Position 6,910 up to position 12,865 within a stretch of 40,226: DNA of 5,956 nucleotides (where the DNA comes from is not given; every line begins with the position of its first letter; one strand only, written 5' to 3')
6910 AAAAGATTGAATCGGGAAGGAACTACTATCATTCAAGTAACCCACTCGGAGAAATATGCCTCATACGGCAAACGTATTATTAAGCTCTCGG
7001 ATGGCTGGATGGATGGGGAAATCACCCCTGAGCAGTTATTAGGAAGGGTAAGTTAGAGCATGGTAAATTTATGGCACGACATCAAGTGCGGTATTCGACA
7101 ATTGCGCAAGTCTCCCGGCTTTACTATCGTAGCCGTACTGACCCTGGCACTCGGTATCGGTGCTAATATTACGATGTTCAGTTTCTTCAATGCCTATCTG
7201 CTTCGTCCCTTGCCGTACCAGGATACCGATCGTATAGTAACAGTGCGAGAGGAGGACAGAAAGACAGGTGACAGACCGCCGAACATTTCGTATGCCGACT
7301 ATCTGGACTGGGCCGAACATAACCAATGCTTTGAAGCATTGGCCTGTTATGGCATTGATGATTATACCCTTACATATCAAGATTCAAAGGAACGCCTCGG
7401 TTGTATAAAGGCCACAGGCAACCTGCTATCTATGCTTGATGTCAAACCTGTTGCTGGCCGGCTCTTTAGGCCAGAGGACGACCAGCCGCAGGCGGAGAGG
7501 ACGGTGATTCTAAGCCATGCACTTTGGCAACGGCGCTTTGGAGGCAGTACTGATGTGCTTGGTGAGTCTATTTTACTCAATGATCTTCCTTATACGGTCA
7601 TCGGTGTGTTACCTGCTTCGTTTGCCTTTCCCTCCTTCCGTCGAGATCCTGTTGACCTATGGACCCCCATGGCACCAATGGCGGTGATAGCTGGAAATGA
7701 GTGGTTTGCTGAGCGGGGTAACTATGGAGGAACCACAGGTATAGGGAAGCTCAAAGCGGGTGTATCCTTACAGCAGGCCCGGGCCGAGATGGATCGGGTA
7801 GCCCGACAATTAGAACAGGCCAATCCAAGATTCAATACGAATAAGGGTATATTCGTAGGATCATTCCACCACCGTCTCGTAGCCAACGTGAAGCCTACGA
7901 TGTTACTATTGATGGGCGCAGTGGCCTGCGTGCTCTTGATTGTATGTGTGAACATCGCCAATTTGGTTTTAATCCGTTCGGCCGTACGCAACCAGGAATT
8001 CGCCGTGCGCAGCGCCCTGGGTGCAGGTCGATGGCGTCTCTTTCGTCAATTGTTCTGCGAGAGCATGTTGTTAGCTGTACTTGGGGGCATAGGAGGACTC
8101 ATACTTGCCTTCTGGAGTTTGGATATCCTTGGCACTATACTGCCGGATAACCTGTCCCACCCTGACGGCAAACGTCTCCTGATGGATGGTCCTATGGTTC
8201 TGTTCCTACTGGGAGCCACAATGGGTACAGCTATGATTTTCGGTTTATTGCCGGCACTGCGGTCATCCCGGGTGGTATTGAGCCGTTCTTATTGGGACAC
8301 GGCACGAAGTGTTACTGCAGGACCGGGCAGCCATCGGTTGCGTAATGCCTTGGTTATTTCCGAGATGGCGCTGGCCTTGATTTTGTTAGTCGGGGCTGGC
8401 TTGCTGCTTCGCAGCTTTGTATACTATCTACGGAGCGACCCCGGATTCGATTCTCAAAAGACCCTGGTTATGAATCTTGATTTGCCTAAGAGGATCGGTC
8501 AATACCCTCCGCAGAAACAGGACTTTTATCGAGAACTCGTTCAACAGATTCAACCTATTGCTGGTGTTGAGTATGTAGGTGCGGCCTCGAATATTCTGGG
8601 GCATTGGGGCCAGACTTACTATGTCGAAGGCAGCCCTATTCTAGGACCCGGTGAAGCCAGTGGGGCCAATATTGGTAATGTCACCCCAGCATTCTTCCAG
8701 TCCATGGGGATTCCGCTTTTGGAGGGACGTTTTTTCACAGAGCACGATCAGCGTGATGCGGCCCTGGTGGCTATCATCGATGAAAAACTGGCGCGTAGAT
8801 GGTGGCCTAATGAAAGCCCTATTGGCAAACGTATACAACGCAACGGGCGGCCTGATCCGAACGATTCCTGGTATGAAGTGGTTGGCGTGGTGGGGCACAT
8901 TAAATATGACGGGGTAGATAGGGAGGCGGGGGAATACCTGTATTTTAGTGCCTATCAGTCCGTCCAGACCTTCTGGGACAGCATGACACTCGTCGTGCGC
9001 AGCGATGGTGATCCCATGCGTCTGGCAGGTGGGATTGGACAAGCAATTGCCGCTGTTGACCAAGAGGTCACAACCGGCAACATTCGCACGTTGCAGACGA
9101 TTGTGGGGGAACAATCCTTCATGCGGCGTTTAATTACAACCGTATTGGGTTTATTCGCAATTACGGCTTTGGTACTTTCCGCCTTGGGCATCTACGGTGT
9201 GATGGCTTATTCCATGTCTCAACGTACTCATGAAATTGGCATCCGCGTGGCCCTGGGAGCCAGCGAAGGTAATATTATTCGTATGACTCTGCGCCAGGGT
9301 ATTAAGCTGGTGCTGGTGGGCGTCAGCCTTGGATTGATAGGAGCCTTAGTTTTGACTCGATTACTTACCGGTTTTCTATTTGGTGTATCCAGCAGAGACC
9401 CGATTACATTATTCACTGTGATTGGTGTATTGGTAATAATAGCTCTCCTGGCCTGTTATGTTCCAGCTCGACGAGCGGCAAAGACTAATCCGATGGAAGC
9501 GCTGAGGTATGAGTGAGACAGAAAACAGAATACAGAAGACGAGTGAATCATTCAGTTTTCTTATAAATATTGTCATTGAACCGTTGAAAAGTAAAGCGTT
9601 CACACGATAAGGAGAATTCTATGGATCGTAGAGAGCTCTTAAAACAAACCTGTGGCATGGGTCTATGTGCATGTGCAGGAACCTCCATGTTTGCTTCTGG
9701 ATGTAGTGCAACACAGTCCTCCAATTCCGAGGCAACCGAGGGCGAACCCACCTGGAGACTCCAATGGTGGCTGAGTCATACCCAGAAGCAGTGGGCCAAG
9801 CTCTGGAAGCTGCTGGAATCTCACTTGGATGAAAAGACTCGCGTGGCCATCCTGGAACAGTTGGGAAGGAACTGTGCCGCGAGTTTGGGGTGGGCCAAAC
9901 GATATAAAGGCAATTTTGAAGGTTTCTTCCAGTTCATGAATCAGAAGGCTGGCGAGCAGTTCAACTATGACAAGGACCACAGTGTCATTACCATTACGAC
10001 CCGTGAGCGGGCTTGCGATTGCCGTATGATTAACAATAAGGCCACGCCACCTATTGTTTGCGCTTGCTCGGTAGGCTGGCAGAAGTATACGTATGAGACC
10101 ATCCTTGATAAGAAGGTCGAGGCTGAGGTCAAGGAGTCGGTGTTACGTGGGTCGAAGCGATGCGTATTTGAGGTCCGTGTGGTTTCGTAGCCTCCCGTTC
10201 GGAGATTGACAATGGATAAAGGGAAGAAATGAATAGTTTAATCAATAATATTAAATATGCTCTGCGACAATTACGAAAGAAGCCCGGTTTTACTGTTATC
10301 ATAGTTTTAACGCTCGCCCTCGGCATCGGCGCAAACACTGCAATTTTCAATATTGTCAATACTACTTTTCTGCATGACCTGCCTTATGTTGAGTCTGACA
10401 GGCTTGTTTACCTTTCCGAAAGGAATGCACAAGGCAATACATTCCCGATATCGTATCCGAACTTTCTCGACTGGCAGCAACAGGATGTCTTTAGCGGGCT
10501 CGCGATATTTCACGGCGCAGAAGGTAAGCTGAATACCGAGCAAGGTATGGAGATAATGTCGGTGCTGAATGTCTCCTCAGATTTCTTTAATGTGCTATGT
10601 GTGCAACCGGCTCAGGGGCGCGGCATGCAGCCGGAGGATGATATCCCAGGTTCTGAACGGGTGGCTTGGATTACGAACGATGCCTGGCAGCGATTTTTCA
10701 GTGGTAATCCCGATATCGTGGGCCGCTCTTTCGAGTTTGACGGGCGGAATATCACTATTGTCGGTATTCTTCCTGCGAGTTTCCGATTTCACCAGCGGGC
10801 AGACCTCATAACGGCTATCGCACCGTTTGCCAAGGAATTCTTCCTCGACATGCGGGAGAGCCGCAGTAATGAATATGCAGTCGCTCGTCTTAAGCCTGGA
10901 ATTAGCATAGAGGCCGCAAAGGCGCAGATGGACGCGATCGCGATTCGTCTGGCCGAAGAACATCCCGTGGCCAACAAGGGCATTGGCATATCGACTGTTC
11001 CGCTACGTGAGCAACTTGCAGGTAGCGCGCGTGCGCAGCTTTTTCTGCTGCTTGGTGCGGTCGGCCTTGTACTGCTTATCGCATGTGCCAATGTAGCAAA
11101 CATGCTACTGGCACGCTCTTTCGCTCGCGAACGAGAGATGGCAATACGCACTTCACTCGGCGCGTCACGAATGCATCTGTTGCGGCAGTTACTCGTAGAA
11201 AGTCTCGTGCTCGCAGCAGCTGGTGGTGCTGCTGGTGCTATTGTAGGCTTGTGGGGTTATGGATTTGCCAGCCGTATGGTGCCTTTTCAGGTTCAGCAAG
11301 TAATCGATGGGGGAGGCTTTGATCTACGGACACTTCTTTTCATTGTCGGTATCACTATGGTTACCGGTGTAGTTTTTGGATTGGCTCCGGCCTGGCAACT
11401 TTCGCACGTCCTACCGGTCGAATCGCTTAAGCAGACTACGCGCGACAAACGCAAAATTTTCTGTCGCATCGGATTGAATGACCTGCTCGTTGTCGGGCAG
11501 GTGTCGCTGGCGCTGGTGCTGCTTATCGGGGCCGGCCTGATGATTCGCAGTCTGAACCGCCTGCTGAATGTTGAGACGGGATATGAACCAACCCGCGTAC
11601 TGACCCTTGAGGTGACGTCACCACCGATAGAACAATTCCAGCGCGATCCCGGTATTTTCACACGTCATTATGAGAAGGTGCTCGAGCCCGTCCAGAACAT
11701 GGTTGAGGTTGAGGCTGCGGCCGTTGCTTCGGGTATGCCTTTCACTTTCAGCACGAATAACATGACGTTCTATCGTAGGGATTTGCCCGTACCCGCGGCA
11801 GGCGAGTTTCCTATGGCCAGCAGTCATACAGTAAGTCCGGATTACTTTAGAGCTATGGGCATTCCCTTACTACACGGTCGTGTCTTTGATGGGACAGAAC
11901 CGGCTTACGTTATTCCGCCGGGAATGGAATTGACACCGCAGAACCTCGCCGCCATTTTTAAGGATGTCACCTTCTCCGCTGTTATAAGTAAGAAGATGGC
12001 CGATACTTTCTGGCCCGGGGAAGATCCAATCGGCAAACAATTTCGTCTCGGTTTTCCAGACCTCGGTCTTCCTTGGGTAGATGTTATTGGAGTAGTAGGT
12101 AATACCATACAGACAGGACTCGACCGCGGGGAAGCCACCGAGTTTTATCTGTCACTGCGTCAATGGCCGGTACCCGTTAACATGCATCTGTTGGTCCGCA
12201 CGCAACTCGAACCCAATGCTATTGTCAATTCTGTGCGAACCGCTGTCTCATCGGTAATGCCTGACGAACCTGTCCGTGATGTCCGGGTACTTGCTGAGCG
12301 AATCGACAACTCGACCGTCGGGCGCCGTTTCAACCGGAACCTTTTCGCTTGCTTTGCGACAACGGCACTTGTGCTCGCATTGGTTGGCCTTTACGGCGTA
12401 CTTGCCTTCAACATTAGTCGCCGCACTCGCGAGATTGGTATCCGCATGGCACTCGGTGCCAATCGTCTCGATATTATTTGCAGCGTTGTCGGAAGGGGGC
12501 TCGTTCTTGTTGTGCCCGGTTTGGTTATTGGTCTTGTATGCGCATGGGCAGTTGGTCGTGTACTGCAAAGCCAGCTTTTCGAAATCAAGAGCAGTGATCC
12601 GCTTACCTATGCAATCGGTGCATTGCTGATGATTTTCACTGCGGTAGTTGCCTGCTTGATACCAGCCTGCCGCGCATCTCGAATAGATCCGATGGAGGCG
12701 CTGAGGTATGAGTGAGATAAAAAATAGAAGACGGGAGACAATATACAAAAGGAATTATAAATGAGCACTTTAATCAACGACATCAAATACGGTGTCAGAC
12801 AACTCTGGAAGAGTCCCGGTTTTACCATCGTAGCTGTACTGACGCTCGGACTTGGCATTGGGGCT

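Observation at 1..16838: Six tandem fused-dimer MacB/FtsX (ADOP-like) permeases served by one ATPase gene and one TolC-like lipoprotein, with no adaptor gene in view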

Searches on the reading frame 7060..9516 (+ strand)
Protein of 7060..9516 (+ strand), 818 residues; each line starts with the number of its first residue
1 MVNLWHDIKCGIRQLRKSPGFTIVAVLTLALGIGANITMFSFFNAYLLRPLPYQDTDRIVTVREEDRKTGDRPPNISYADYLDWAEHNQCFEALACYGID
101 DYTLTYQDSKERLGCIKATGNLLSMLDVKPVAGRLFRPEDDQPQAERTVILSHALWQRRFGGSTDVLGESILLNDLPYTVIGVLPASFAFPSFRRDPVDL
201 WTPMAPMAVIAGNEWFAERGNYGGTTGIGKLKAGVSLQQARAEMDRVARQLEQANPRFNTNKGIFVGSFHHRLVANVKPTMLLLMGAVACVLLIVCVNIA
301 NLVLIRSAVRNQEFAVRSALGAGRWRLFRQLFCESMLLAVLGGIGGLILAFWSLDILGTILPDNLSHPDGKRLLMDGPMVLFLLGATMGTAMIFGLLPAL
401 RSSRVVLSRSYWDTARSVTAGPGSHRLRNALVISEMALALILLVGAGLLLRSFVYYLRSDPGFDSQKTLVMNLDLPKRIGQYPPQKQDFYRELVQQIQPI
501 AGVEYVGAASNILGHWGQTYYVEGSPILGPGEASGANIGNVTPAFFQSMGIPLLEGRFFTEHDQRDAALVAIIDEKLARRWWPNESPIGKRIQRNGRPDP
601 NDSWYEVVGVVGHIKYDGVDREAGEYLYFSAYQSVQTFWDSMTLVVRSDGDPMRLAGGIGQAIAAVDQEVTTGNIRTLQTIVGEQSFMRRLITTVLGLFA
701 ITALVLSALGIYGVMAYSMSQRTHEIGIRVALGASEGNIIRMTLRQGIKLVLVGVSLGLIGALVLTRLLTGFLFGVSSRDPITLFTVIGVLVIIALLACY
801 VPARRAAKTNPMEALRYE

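Call 4: search_protein_families(library=pfam, proteins=[window:7060-9516:+], max_evalue=0.01)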
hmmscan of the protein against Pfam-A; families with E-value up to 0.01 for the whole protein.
window:7060-9516:+ (818 aa): 2 families
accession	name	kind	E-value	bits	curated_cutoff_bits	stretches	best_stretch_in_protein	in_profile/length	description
PF12704.14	MacB_PCD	-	5.5e-43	148.1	27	2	22-246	1-206/207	MacB-like periplasmic core domain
PF02687.27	FtsX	-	3e-26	92.2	25.5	2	698-811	2-120/120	FtsX-like permease C-terminal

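Call 5: search_protein_families(library=ncbifam, proteins=[window:7060-9516:+], max_evalue=0.01)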
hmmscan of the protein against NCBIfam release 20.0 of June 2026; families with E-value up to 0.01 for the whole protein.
window:7060-9516:+ (818 aa): 8 families
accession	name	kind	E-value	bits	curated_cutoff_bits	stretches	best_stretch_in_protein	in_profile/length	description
TIGR03434.1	ADOP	subfamily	5.9e-280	930.9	622.3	1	4-818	1-803/803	ADOP family duplicated permease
NF007826.0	PRK10535.1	equivalog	1.8e-36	125.6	966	2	536-816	367-646/648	macrolide ABC transporter ATP-binding protein/permease MacB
TIGR02212.1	lolCE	equivalog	4.8e-06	25.8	362.45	1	691-818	264-411/411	lipoprotein-releasing ABC transporter permease subunit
NF038008.1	ABC_perm_DarB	equivalog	1.2e-05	23.4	700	1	279-474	271-458/777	darobactin export ABC transporter permease subunit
NF041854.1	ABC_perm_YbbP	equivalog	0.0012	16.8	999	1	288-390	689-792/806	putative ABC transporter permease subunit YbbP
TIGR02213.1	lolE_release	exception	0.0029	16.5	540.35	0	271-351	259-336/411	lipoprotein-releasing ABC transporter permease subunit LolE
NF008076.0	PRK10814.1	exception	0.0035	16.4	473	1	694-818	265-399/399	lipoprotein-releasing ABC transporter permease subunit LolC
NF008357.0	PRK11146.1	exception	0.0076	15.1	439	0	276-355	267-344/414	lipoprotein-releasing ABC transporter permease subunit LolE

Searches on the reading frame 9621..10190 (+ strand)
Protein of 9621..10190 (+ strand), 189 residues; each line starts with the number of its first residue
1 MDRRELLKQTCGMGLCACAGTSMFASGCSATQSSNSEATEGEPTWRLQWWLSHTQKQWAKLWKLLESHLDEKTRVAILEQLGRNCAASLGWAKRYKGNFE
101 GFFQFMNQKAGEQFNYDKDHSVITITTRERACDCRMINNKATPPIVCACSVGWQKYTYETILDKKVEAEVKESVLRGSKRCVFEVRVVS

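Call 4: search_protein_families(library=pfam, proteins=[window:9621-10190:+], max_evalue=0.01)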
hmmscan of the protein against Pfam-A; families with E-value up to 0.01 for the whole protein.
window:9621-10190:+ (189 aa): 0 families

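Call 5: search_protein_families(library=ncbifam, proteins=[window:9621-10190:+], max_evalue=0.01)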
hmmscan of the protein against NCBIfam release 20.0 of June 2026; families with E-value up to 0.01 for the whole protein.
window:9621-10190:+ (189 aa): 0 families

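Call 26: search_protein_families(library=pfam, proteins=[window:9621-10190:+], max_evalue=10)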
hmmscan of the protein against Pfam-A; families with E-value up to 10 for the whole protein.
window:9621-10190:+ (189 aa): 1 family
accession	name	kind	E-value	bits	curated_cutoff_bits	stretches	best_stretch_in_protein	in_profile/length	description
PF19641.4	DUF6144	-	0.018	15.4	28.8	1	131-184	118-173/181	Family of unknown function (DUF6144)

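Call 55: search_protein_representatives(protein=window:9621-10190:+)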
Query: 189 residues. Proteins with E-value up to 0.001 (for the whole library): 428; up to 1e-10: 125; up to 1e-30: 11. The best 150 are listed.
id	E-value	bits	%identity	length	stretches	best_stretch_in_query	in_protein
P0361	6.4e-60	218.2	55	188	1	1-187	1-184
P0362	3.2e-58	212.6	50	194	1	2-187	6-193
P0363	1.7e-56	207.0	49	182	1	1-187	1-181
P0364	3.5e-42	160.3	39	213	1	1-188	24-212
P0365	7.5e-38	146.2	45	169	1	43-187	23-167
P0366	1.2e-37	145.5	43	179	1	1-187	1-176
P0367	1.7e-33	132.0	41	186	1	1-187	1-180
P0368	2.0e-33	131.8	58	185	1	76-187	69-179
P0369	2.1e-33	131.7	39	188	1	1-187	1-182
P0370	5.4e-31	123.8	38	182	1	1-187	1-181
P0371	6.0e-31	123.7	39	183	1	1-187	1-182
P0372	2.3e-30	121.8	38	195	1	1-189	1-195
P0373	2.6e-30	121.6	37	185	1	1-187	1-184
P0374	3.2e-30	121.3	37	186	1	1-187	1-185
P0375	6.7e-30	120.3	36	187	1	1-185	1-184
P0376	1.2e-29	119.4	34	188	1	1-187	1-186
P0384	1.8e-26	109.1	30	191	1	2-186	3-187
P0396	4.4e-23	98.0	28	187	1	1-187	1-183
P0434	4.0e-16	75.4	25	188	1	1-186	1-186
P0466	3.1e-12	62.7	36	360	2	97-153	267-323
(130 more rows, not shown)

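Call 56: search_protein_families(library=pfam, proteins=[P0361, P0362, P0364, P0367, P0372, P0376, P0384, P0396, P0434, P0466], max_evalue=0.01)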
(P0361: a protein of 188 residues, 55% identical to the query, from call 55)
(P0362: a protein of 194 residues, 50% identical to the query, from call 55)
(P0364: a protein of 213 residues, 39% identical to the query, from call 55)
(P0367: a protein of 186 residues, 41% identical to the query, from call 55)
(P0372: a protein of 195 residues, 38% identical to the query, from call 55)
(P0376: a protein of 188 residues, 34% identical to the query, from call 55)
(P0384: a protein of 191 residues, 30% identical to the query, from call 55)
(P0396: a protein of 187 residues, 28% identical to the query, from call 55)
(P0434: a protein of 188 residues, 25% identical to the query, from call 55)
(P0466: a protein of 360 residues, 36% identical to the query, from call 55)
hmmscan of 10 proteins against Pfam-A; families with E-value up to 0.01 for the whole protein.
P0361 (188 aa): 1 family
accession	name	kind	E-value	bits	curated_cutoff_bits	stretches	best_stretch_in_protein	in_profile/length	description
PF19641.4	DUF6144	-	0.0033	17.9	28.8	1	141-184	133-176/181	Family of unknown function (DUF6144)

P0362 (194 aa): 1 family
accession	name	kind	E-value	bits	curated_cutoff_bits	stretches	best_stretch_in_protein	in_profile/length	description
PF19641.4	DUF6144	-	0.0002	21.8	28.8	1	138-192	119-175/181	Family of unknown function (DUF6144)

P0364 (213 aa): 0 families

P0367 (186 aa): 0 families

P0372 (195 aa): 1 family
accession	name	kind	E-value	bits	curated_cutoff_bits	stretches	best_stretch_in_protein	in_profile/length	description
PF19641.4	DUF6144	-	3.3e-05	24.4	28.8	1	50-191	39-174/181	Family of unknown function (DUF6144)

P0376 (188 aa): 1 family
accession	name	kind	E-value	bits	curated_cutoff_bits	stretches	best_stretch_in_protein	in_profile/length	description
PF19641.4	DUF6144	-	6.7e-08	33.1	28.8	1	83-184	74-174/181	Family of unknown function (DUF6144)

P0384 (191 aa): 1 family
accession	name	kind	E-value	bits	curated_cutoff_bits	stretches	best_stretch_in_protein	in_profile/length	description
PF19641.4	DUF6144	-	8.2e-05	23.1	28.8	1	131-188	117-176/181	Family of unknown function (DUF6144)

P0396 (187 aa): 0 families

P0434 (188 aa): 1 family
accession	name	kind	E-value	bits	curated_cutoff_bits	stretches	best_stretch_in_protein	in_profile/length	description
PF19641.4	DUF6144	-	0.00017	22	28.8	1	107-185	97-174/181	Family of unknown function (DUF6144)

P0466 (360 aa): 0 families

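Call 82: predict_structure(alignment_id=A2)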
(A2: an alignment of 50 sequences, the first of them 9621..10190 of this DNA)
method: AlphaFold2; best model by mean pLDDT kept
length: 189 residues; sequences in the alignment: 50
mean_pLDDT: 88.8   pTM: 0.75
mean pLDDT of the five models: 88.8, 88.8, 88.6, 88.5, 88.5
residues with pLDDT >= 90: 144; 70-90: 11; 50-70: 31; < 50: 3
segments of 3 or more residues with pLDDT < 50: none
pLDDT, mean of each block of 10 residues (from residue 1): 74 58 56 53 84 97 97 98 97 97 97 98 98 95 98 99 98 98 97
secondary structure, 60 per line:
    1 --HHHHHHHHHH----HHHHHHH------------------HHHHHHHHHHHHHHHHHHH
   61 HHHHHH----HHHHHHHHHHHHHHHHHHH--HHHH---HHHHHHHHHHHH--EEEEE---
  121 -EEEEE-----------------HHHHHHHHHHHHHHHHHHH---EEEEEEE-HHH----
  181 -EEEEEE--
elements in order: H3-12 H17-23 H42-66 H71-89 H92-95 H99-110 E113-117 E122-126 H144-162 E166-172 E182-187

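Call 84: fold_search(model_id=the predicted structure, library=pdb)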
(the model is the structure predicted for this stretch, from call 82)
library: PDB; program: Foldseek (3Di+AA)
matches with E <= 10: 754; with E <= 0.001: 33
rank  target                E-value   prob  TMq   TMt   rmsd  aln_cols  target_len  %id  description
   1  6aq3_A                5.2e-06  1.00  0.47  0.52   6.9       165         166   14  Crystal structure of a trafficking protein particle complex subunit 3 from Naegleria fowleri covalently bound to palmi (released 2017-08-30)
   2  6aq3_C                5.9e-06  1.00  0.47  0.52   6.7       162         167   15  Crystal structure of a trafficking protein particle complex subunit 3 from Naegleria fowleri covalently bound to palmi (released 2017-08-30)
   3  6aq3_E                1.0e-05  1.00  0.45  0.49   7.0       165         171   14  Crystal structure of a trafficking protein particle complex subunit 3 from Naegleria fowleri covalently bound to palmi (released 2017-08-30)
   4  6aq3_D                1.6e-05  1.00  0.48  0.52   6.6       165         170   13  Crystal structure of a trafficking protein particle complex subunit 3 from Naegleria fowleri covalently bound to palmi (released 2017-08-30)
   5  6aq3_F                3.6e-05  1.00  0.49  0.53   4.9       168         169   18  Crystal structure of a trafficking protein particle complex subunit 3 from Naegleria fowleri covalently bound to palmi (released 2017-08-30)
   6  2c0j_A                4.9e-05  1.00  0.49  0.56   5.0       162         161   12  Crystal structure of the bet3-trs33 heterodimer (released 2006-02-07)
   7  6aq3_B                4.9e-05  1.00  0.49  0.53   4.9       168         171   17  Crystal structure of a trafficking protein particle complex subunit 3 from Naegleria fowleri covalently bound to palmi (released 2017-08-30)
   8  2j3w_E                5.5e-05  1.00  0.48  0.56   5.7       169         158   11  The crystal structure of the bet3-trs31-sedlin complex. (released 2006-11-27)
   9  2j3w_D                6.7e-05  1.00  0.50  0.58   4.9       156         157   12  The crystal structure of the bet3-trs31-sedlin complex. (released 2006-11-27)
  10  2j3t_A                8.0e-05  1.00  0.51  0.59   4.4       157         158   11  The crystal structure of the bet3-trs33-bet5-trs23 complex. (released 2006-11-22)
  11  7kmt_F                8.5e-05  1.00  0.49  0.50   7.2       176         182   11  Structure of the yeast TRAPPIII-Ypt1(Rab1) complex (released 2021-06-02)
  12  1wc8                  1.0e-04  1.00  0.48  0.54   7.2       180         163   13  The crystal structure of mouse bet3p (released 2004-12-13)
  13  2cfh_A                1.0e-04  1.00  0.46  0.53   5.5       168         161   10  Structure of the Bet3-TPC6B core of TRAPP (released 2006-07-12)
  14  7b6d_A                1.1e-04  1.00  0.50  0.56   4.5       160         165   13  Drosophila melanogaster TRAPPCore (C1, C2, C2L, C3a/b, C4, C5, C6 subunits) (released 2021-06-09)
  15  7yh3_C                1.1e-04  1.00  0.47  0.56   5.6       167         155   16  TRAPPC3 from Thorarchaeota SMTZ1-45 (released 2023-07-19)
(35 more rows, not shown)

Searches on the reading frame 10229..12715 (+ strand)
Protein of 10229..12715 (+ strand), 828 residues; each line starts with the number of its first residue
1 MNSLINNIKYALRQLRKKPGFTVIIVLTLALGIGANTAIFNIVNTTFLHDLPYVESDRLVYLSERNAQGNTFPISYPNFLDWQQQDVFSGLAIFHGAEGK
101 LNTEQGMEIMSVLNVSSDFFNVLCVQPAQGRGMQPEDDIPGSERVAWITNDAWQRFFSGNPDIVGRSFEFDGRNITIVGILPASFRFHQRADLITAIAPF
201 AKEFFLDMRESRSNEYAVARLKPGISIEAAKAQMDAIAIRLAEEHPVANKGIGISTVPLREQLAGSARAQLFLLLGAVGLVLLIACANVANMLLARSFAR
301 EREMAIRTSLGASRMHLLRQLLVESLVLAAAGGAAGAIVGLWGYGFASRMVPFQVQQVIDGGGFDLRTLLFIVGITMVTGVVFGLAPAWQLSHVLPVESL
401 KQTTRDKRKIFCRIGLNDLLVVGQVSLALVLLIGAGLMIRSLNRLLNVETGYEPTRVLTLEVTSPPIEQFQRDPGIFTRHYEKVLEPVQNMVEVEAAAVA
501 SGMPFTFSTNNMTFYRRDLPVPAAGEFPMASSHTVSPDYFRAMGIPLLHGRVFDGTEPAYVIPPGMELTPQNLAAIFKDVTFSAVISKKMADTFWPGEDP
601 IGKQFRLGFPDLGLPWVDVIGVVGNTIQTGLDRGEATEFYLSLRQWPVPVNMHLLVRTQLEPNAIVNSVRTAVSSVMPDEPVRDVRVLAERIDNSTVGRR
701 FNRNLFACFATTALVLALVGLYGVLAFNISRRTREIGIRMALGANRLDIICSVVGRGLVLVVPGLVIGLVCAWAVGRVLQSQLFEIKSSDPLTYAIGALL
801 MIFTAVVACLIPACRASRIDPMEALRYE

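Call 4: search_protein_families(library=pfam, proteins=[window:10229-12715:+], max_evalue=0.01)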
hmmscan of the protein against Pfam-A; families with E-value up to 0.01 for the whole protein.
window:10229-12715:+ (828 aa): 2 families
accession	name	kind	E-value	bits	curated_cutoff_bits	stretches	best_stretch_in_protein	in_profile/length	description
PF12704.14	MacB_PCD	-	3.4e-31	109.6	27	2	22-236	1-206/207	MacB-like periplasmic core domain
PF02687.27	FtsX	-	1.1e-27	96.9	25.5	2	708-821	2-120/120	FtsX-like permease C-terminal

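Call 5: search_protein_families(library=ncbifam, proteins=[window:10229-12715:+], max_evalue=0.01)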
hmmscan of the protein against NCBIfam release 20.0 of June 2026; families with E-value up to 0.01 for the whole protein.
window:10229-12715:+ (828 aa): 5 families
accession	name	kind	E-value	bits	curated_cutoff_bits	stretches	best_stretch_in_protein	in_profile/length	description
TIGR03434.1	ADOP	subfamily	2.6e-255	849.4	622.3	1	4-828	1-803/803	ADOP family duplicated permease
NF007826.0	PRK10535.1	equivalog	1.2e-25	89.9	966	2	110-401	367-646/648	macrolide ABC transporter ATP-binding protein/permease MacB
NF038008.1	ABC_perm_DarB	equivalog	1.5e-09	36.4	700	1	267-515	269-501/777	darobactin export ABC transporter permease subunit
TIGR02212.1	lolCE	equivalog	3.7e-05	22.8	362.45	0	278-401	273-409/411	lipoprotein-releasing ABC transporter permease subunit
NF041854.1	ABC_perm_YbbP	equivalog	0.00051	18.1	999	1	267-440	238-405/806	putative ABC transporter permease subunit YbbP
